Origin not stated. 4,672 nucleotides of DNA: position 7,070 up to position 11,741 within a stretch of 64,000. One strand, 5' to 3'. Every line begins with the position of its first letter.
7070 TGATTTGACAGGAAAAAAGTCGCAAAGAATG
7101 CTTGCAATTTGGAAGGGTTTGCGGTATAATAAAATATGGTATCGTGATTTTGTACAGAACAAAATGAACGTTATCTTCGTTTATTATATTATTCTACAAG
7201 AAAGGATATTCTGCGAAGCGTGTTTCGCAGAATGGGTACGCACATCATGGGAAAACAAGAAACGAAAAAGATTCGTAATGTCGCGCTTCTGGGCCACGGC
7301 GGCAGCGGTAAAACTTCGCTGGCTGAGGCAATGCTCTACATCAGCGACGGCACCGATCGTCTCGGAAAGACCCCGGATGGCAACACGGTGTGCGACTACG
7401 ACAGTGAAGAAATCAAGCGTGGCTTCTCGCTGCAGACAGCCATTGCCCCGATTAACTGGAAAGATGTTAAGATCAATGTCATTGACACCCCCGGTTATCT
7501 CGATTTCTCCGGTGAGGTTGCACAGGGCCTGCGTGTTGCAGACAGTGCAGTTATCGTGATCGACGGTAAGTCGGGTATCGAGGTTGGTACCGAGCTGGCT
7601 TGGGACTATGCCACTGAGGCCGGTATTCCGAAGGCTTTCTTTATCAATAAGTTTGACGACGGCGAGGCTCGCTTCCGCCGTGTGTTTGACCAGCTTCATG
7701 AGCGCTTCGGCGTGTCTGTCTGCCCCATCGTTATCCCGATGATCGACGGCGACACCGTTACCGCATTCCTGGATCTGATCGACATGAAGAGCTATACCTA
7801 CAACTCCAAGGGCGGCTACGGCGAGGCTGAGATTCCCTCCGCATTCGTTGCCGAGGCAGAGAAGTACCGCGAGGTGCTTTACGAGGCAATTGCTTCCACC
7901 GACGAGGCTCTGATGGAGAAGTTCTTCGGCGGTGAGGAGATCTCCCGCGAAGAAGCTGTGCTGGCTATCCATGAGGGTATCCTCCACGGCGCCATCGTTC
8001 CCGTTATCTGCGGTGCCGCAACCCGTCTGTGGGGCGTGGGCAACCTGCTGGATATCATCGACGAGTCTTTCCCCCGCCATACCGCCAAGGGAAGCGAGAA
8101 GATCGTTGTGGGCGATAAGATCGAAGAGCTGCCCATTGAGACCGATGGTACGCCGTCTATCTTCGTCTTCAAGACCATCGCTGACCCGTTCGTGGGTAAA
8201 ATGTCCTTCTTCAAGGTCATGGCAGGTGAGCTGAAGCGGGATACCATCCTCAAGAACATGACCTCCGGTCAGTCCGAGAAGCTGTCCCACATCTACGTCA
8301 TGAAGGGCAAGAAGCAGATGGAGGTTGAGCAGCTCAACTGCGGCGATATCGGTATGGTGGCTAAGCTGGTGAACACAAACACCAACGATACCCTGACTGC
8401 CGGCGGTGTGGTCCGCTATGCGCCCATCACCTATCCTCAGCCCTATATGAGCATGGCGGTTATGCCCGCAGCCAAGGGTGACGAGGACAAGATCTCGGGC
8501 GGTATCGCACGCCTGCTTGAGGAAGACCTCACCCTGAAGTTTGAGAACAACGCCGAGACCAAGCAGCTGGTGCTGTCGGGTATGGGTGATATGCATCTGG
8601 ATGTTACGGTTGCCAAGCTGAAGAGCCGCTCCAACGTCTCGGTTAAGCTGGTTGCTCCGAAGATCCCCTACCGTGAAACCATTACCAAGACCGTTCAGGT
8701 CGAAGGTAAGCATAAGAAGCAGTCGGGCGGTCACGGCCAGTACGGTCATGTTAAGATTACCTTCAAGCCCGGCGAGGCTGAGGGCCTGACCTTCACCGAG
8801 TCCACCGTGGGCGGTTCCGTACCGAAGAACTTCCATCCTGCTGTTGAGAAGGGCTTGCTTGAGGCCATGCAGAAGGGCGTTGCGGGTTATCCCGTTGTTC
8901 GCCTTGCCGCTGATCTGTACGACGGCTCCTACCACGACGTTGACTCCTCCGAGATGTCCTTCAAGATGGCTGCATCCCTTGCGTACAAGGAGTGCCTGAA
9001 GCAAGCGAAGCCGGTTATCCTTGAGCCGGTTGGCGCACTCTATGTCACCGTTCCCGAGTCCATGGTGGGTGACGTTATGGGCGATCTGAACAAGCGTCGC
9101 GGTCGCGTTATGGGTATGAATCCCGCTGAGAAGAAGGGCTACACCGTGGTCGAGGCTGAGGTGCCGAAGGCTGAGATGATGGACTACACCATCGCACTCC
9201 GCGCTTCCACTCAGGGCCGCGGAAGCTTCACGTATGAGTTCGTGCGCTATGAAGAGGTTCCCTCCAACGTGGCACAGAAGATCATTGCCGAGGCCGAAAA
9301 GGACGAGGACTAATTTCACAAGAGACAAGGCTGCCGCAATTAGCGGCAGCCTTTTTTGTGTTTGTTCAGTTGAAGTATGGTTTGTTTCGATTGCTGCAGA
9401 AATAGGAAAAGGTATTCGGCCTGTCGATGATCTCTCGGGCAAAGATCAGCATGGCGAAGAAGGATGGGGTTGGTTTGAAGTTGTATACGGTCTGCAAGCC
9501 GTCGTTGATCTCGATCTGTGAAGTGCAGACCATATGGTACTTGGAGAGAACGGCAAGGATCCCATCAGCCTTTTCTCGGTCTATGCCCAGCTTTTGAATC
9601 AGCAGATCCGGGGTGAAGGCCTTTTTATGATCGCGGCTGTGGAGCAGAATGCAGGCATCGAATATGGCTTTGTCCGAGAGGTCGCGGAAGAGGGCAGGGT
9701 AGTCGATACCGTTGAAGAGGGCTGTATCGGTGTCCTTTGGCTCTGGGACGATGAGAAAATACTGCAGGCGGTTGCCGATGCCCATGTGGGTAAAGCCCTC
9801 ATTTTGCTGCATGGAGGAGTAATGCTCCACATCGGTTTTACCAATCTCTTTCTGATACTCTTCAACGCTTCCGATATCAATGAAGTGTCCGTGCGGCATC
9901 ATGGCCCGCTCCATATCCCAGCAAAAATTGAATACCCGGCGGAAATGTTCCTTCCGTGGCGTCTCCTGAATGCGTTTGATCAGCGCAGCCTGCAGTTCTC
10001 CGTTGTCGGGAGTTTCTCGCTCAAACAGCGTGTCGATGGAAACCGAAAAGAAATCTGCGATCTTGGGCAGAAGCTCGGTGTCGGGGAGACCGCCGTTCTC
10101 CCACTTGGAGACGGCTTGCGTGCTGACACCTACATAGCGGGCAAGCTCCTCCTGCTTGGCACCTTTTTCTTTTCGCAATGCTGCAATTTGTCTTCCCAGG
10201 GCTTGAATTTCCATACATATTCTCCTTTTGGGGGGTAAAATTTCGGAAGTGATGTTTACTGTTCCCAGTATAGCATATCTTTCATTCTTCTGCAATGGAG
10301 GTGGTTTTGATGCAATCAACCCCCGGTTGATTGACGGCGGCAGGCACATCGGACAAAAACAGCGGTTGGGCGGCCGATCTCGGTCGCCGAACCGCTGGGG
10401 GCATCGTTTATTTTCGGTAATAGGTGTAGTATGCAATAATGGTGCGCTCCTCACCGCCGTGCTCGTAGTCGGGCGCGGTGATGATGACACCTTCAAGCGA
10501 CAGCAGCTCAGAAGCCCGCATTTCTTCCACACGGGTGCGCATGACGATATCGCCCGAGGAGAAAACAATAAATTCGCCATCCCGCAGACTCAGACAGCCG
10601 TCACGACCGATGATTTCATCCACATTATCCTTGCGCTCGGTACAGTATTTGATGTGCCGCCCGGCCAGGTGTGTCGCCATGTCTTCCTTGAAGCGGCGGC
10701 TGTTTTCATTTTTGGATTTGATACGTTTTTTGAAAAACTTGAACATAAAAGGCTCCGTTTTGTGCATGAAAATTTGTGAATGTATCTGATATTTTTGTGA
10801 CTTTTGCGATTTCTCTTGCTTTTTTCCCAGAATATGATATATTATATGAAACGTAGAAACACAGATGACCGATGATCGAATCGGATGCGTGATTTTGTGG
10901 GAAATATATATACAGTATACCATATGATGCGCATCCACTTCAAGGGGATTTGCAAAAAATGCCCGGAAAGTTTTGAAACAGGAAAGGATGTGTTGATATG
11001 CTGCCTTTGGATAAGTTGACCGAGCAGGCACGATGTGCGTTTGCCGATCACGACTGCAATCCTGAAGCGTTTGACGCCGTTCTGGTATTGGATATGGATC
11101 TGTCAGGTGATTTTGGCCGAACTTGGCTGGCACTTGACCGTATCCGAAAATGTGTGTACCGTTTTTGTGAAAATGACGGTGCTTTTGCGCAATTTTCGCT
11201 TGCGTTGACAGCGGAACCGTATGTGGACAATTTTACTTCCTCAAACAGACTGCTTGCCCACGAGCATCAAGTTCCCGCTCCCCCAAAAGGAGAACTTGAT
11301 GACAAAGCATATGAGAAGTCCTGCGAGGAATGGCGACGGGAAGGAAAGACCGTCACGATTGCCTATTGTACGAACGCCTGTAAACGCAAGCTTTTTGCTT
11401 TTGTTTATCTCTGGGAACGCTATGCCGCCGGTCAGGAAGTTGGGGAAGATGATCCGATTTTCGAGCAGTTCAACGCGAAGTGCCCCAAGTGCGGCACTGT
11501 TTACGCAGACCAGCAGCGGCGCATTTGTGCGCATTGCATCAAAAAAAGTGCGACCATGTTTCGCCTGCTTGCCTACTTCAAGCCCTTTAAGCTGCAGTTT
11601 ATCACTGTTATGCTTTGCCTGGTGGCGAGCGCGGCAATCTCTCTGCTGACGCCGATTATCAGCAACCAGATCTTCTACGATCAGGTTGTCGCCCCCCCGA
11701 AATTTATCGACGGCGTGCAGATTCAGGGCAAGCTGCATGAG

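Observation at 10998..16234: ABC(Zn-ribbon) / DUF1854-like / ABC(Zn-ribbon) three-gene module: best candidate for an undescribed system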

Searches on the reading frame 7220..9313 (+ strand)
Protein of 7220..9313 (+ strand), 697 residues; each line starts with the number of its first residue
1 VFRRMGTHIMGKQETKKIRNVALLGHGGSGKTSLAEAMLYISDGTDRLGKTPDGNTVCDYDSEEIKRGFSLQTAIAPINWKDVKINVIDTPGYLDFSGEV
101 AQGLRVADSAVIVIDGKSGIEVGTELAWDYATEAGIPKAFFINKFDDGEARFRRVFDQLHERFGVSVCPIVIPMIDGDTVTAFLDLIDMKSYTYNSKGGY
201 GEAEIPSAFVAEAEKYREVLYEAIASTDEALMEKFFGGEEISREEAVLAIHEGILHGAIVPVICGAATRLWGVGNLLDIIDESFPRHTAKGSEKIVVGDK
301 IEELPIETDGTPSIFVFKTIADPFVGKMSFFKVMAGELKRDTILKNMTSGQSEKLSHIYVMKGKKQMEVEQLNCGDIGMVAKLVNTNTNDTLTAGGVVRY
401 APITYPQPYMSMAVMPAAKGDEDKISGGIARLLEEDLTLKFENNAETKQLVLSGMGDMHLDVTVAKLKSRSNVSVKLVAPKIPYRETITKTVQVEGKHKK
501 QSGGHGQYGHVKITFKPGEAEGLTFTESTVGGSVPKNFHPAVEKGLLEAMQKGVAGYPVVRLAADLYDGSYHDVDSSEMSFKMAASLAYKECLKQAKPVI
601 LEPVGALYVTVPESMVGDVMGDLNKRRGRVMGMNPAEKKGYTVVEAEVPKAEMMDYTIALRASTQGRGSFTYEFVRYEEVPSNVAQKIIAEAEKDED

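Call 59: search_protein_families(library=ncbifam, proteins=[window:7220-9313:+], max_evalue=0.00001)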
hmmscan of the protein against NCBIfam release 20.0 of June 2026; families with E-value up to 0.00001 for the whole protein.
window:7220-9313:+ (697 aa): 24 families
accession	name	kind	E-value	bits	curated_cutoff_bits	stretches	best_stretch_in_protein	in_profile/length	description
NF009381.0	PRK12740.1-5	subfamily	1.5e-260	866.5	583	1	10-695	1-688/692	elongation factor G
TIGR00484.1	EF-G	equivalog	1.6e-184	614.9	659.4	1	14-692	6-689/691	elongation factor G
NF009377.1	PRK12740.1-1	equivalog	2.3e-177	591.5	890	1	12-688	7-698/700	elongation factor G-like protein EF-G2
NF009891.0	PRK13351.1-1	equivalog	1.1e-173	579.5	597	1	11-694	2-679/681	elongation factor G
NF058620.1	EFG2_Bacteroid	exception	4.7e-173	577.3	1000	2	13-518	4-508/717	elongation factor G2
NF009379.0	PRK12740.1-3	equivalog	3.8e-160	534.7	513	1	13-694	3-672/674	elongation factor G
NF012153.1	tet_protect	equivalog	8.7e-86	288.5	775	1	20-677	2-614/614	tetracycline resistance ribosomal protection protein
TIGR00490.1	aEF-2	equivalog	1.1e-56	192.4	738.45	3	542-692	560-711/720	elongation factor EF-2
NF033148.1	tet_protect_M_W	exception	1.2e-51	175.9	1100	2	17-166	2-151/639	TetM/TetW/TetO/TetS family tetracycline resistance ribosomal protection protein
NF000120.3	47473_otr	exception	1.9e-51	175.4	900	1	20-670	4-606/608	tetracycline resistance ribosomal protection protein Otr(A)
NF009892.0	PRK13351.1-3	equivalog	1.8e-49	168.8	640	1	16-669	1-606/623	elongation factor G-like protein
NF012154.0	tet_protect_Q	exception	2.5e-47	161.5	1425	2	18-159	3-144/638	tetracycline resistance ribosomal protection protein Tet(Q)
TIGR01394.1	TypA_BipA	equivalog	2.5e-46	158.1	757.3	3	18-163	1-144/594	translational GTPase TypA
NF001964.0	PRK00741.1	equivalog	2.1e-45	155.1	473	1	12-479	6-464/529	peptide chain release factor 3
NF012155.1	tet_protect_M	exception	7.8e-44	149.9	1420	2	17-165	2-150/639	tetracycline resistance ribosomal protection protein Tet(M)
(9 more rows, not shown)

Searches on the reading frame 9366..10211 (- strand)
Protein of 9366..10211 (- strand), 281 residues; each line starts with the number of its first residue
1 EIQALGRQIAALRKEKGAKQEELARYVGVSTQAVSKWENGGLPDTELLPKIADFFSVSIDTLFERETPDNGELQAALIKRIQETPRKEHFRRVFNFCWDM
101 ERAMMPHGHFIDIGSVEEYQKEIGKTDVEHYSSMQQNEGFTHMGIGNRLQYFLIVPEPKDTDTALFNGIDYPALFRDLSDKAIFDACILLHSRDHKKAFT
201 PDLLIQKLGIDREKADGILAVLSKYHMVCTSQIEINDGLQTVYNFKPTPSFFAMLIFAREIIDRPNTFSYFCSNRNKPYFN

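Call 59: search_protein_families(library=ncbifam, proteins=[window:9366-10211:-], max_evalue=0.00001)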
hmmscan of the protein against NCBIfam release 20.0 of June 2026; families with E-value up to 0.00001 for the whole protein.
window:9366-10211:- (281 aa): 5 families
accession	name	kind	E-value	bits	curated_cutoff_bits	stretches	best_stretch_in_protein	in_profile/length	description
NF041951.1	phage_RstR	subfamily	3.1e-14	53.1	80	1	6-86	4-86/108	RstR family transcriptional repressor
TIGR03070.1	couple_hipB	subfamily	3e-07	30.3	71.65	1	4-40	2-38/58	type II toxin-antitoxin system Y4mF family antitoxin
TIGR03830.1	CxxCG_CxxCG_HTH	subfamily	6.5e-07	29.2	61.8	1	5-44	66-105/127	type II TA system antitoxin MqsA family protein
NF041575.1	antitoxPezA_Strep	equivalog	6.7e-06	26.2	290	0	5-59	2-57/158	type II toxin-antitoxin system antitoxin PezA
NF047948.1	male_kill_WMK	equivalog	7.4e-06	25.6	300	0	4-84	162-242/300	WO male-killing family protein Wmk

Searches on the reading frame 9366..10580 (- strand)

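Call 3: search_protein_families(library=pfam, proteins=[window:9366-10580:-], max_evalue=0.01)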
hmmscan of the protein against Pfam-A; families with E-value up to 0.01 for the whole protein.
window:9366-10580:- (404 aa): 7 families
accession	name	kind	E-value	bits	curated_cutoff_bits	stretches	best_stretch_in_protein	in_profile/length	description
PF01381.28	HTH_3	-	4.7e-14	52.6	23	1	132-185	1-55/55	Helix-turn-helix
PF13560.12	HTH_31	-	2.6e-08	34.5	27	1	127-181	1-57/64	Helix-turn-helix domain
PF13443.12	HTH_26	-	2.4e-07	31.4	22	1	134-189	4-61/63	Cro/C1-type HTH DNA-binding domain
PF12844.13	HTH_19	-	1.8e-05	25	30.2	1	129-187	1-60/64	Helix-turn-helix domain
PF13384.12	HTH_23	-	0.0025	18.1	24.6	1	131-164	9-45/50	Homeodomain-like domain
PF15943.11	YdaS_toxin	-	0.0054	17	30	0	143-174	11-43/65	Bacterial toxin YdaS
PF14549.12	P22_Cro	-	0.0066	16.6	30.2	0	143-161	12-30/60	DNA-binding transcriptional regulator Cro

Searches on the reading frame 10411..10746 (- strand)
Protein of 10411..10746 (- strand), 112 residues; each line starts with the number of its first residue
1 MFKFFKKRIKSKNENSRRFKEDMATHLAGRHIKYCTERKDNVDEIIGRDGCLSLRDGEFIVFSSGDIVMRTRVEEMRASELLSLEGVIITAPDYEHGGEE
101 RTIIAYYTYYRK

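Call 26: search_protein_families(library=pfam, proteins=[window:10411-10746:-], max_evalue=10)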
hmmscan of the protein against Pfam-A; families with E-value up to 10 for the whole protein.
seq(112 aa): 0 families

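Call 27: search_protein_families(library=ncbifam, proteins=[window:10411-10746:-], max_evalue=10)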
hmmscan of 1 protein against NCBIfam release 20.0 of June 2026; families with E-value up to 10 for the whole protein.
seq(112 aa): 2 families
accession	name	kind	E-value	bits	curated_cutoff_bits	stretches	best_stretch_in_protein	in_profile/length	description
NF041232.1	BagY_FevT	exception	0.024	13.5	700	1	13-100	148-232/367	LuxR family transcriptional regulator BagY/FevT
NF003718.0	PRK05329.1-1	equivalog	0.094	11.6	370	1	9-72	256-319/419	glycerol-3-phosphate dehydrogenase subunit GlpB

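Call 58: search_solved_structures(query=A5, max_evalue=10)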
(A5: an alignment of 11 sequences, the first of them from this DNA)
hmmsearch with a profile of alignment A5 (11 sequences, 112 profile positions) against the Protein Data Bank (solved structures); distinct sequences matched with E-value up to 10: 5.
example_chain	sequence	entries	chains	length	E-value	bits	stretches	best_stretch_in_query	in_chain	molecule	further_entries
7ndf_A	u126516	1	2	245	0.45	13.6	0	29-76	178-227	Lipid A ABC transporter ATP-binding protein/permease MsbA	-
1a3w_A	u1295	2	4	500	0.49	13.5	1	22-95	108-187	PYRUVATE KINASE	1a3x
2pl3_A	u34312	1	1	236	1.3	12.1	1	27-69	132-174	Probable ATP-dependent RNA helicase DDX10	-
6spb_U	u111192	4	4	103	1.3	12.1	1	53-90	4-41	50S ribosomal protein L24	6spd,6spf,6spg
7unr_W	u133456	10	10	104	1.4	12.1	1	53-90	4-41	50S ribosomal protein L24 | Large ribosomal subunit protein uL24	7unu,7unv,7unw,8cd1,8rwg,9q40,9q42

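Call 60: find_related_loci(query=A5, collection=metagenome_contigs, flank=4000)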
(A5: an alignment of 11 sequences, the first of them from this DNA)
Query A5 (112 aa) in metagenome_contigs; peptide patterns used: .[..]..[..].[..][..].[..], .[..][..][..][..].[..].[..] (x = any residue, [..] = any of these).
197 stretches matched a pattern; 96 encode a relative of the query (tblastn E <= 1e-3); the best 80 are kept; 80 distinct loci.
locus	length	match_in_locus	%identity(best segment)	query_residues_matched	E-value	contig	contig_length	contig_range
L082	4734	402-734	59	1-111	1e-42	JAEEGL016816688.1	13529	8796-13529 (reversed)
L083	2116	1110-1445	61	1-112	2e-42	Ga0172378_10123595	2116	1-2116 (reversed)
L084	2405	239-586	59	1-112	8e-42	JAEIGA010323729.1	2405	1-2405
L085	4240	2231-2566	58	1-112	2e-41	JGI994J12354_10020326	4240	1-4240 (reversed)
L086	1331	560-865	64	10-111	5e-42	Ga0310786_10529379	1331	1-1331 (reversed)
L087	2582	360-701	59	1-112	1e-40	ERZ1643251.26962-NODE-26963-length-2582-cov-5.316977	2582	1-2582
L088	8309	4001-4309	60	10-112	2e-40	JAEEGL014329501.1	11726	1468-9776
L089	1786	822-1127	60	10-111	7e-40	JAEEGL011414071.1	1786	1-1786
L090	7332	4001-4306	59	10-111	3e-39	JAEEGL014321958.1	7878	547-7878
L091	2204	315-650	54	2-112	1e-39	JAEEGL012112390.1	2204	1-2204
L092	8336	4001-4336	58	1-112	6e-39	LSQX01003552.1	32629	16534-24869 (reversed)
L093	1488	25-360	53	1-112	1e-39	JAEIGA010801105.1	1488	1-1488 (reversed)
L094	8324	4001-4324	59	1-111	6e-39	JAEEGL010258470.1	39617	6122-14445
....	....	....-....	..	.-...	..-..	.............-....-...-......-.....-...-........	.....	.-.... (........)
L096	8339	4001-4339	54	1-112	3e-38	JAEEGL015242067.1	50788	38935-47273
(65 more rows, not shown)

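Call 71: search_protein_families(library=padloc, proteins=[window:10411-10746:-], max_evalue=0.001)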
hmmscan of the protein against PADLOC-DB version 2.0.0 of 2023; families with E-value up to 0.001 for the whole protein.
seq(112 aa): 0 families

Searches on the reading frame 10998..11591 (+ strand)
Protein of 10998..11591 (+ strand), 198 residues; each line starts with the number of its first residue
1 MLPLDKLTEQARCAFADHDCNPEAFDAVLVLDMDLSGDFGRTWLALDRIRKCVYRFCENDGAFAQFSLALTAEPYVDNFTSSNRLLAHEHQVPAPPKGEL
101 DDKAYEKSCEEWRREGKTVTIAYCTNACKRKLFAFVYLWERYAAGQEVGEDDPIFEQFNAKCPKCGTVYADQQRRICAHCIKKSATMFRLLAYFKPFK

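Call 13: find_homologous_proteins(query=window:10998-11591:+, max_evalue=0.001)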
Query seq(198 aa) (198 aa): 8 proteins with E <= 0.001 among 118 candidates.
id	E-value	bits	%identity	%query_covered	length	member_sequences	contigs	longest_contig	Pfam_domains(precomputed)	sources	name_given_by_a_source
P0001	5.1e-66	240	55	100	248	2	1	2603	-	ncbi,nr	ncbi:MAG: hypothetical protein IKW66_06725, partial [Clostridia bacterium]|nr:hypothetical protein [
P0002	4.5e-48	181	43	100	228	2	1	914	-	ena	-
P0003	4.6e-46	175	45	100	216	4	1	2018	-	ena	-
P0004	9.9e-43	164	41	100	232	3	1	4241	-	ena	-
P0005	1.6e-32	131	59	49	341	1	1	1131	PF00563.26,PF00664.29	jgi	-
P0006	1.6e-29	121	47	63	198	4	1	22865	-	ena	-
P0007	1.3e-20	92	71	33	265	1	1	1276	PF00107.33,PF16912.12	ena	-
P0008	1.0e-17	82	74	27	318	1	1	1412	-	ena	-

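Call 26: search_protein_families(library=pfam, proteins=[window:10998-11591:+], max_evalue=10)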
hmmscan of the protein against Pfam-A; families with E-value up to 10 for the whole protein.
seq(198 aa): 6 families
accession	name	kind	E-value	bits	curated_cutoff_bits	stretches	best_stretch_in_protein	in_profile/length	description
PF13248.11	Zn_ribbon_3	-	0.00078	19.3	27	1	160-180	3-22/26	zinc-ribbon domain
PF18912.6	DZR_2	-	0.045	14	27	1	160-183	8-30/56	Double zinc ribbon domain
PF06677.18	Auto_anti-p27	-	0.32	11.5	24.1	1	159-180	15-39/40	Sjogren's syndrome/scleroderma autoantigen 1 (Autoantigen p27)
PF13894.12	zf-C2H2_4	-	0.6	11.4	27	1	161-182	2-22/24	C2H2-type zinc finger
PF12773.13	DZR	-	0.8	10.4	27.3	1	128-180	18-44/45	Double zinc ribbon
PF01155.25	HypA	-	3.1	8.3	28.9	1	157-185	68-97/112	Hydrogenase/urease nickel incorporation, metallochaperone, hypA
